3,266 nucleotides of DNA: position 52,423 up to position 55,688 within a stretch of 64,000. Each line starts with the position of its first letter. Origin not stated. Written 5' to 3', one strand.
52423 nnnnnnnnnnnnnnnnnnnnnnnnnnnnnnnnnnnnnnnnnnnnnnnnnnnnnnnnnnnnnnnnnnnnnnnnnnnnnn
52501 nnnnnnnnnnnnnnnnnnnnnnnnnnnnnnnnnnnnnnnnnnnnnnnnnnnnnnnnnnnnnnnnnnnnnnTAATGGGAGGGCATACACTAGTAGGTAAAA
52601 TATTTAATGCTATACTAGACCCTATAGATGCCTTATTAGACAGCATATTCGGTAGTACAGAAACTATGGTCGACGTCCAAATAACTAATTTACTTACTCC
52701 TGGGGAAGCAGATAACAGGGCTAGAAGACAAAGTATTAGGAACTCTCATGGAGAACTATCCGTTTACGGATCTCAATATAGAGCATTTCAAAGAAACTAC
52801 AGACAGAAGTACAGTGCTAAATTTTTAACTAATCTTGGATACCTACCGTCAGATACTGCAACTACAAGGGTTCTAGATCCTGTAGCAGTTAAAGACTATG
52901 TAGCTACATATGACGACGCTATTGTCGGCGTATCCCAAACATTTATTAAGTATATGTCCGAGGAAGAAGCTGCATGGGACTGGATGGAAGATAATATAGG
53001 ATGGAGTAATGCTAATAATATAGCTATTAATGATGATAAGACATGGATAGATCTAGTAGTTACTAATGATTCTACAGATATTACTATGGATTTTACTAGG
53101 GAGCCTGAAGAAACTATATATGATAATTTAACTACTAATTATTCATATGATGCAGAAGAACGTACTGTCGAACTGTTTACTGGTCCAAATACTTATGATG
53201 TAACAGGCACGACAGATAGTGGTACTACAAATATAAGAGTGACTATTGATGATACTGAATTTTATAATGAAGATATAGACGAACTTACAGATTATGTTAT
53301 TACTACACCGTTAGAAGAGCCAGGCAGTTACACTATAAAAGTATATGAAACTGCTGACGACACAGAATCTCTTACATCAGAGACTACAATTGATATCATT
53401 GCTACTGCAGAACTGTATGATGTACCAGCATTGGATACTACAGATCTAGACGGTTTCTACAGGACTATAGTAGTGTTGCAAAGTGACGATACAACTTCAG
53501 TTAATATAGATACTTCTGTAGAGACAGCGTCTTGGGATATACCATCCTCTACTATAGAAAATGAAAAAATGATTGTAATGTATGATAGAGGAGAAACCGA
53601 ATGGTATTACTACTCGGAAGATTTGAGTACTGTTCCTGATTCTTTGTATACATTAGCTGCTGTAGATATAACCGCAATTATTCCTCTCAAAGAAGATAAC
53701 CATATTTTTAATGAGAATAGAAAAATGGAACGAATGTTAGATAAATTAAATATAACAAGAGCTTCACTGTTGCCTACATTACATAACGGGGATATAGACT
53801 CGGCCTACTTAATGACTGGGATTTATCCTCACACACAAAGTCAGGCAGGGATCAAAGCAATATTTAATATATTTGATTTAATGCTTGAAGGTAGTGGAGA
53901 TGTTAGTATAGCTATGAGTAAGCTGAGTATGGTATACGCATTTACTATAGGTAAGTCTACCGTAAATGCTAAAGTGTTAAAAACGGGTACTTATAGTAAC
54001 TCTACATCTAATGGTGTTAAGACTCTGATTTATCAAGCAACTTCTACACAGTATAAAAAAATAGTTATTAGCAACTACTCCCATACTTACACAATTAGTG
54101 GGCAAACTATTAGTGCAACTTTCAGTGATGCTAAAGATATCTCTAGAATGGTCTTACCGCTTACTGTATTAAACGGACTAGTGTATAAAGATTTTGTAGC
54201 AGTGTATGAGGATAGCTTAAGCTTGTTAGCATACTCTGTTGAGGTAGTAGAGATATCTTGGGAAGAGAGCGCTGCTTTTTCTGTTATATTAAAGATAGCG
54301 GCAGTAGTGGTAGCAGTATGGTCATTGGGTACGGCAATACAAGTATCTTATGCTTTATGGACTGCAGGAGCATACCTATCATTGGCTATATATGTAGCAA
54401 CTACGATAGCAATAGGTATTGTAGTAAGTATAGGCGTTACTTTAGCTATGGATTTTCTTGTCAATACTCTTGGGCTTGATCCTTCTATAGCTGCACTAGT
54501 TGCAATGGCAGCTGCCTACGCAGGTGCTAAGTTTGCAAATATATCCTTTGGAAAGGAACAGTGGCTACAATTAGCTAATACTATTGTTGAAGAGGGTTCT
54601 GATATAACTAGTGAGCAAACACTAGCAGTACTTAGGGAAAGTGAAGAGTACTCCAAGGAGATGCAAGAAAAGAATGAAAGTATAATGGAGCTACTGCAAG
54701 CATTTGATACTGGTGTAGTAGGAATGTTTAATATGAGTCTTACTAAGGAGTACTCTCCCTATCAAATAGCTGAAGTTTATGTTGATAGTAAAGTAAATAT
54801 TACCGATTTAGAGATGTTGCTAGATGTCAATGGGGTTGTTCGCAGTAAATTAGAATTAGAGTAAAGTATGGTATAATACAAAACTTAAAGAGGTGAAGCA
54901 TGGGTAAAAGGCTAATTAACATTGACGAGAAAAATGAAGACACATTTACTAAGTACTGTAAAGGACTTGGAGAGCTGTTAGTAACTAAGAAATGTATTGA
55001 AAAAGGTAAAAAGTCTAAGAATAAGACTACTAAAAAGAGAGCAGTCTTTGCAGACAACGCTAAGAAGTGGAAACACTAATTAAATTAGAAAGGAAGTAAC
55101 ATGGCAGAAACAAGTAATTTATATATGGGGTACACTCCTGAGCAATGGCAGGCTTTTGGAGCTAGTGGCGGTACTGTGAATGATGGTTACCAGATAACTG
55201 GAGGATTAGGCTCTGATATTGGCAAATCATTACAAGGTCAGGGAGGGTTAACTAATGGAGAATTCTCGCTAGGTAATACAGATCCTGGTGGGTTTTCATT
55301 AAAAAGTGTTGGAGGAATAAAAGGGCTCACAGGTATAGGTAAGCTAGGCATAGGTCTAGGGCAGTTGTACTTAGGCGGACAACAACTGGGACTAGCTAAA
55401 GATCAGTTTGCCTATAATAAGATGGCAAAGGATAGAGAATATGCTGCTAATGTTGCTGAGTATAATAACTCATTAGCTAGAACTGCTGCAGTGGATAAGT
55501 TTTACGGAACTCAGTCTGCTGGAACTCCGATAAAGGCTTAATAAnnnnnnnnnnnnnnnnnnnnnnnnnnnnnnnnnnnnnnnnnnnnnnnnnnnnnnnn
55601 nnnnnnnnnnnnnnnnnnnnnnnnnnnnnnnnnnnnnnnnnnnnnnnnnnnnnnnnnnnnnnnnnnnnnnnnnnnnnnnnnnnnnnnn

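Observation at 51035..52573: Acyl carrier protein plus ketosynthase pair embedded in the virion structural block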

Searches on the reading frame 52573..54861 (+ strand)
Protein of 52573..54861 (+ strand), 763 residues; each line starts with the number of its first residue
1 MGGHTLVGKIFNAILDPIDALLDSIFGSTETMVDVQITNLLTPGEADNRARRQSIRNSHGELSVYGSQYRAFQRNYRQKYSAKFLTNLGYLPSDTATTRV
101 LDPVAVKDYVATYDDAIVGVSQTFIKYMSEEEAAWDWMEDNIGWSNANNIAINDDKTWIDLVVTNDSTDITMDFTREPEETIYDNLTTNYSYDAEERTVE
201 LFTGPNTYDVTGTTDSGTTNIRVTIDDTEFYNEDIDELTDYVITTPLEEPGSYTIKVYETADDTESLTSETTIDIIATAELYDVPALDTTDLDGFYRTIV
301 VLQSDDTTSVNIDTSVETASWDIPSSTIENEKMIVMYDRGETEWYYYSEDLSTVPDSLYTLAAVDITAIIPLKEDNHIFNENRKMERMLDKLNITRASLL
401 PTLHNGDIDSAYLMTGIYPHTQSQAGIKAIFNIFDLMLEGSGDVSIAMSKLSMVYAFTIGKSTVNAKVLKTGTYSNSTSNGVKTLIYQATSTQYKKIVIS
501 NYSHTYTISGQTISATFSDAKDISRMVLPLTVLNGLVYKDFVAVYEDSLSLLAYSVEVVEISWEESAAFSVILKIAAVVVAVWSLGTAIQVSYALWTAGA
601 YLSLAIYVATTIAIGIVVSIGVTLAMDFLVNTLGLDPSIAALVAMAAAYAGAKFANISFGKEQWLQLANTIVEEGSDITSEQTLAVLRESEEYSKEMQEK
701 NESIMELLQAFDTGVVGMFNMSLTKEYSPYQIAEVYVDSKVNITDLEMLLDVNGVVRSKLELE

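Call 4: search_protein_families(library=pfam, proteins=[window:52573-54861:+], max_evalue=1)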
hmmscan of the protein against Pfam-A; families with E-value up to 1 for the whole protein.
window:52573-54861:+ (763 aa): 1 family
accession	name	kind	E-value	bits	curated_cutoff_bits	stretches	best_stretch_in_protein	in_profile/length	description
PF01769.21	MgtE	-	0.14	12.8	27.6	1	564-647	29-112/125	Divalent cation transporter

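Call 5: search_protein_families(library=phrogs, proteins=[window:52573-54861:+], max_evalue=0.01)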
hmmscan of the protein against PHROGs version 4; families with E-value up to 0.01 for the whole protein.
window:52573-54861:+ (763 aa): 1 family
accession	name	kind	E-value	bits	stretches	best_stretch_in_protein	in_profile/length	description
phrog_2220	-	unknown function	6.1e-26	92.2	2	470-725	531-805/850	-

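Call 6: search_protein_families(library=ncbifam, proteins=[window:52573-54861:+], max_evalue=1)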
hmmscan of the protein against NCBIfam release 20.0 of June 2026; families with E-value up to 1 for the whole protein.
window:52573-54861:+ (763 aa): 0 families

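Call 67: search_dna_similar(query=window:52573-54861:+, collection=phages, mode=protein, max_evalue=0.001, max_rows=40, rows=spread)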
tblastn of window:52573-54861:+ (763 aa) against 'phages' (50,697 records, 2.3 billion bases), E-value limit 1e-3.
No match.

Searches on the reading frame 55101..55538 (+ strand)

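Call 5: search_protein_families(library=phrogs, proteins=[window:55101-55538:+], max_evalue=0.01)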
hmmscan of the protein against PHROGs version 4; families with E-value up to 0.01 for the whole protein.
window:55101-55538:+ (146 aa): 2 families
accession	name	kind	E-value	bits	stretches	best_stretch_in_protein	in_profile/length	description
phrog_18869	-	unknown function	1.7e-09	38.8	1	68-134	186-252/258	-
phrog_2646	-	unknown function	1.9e-08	36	1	31-125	36-126/154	-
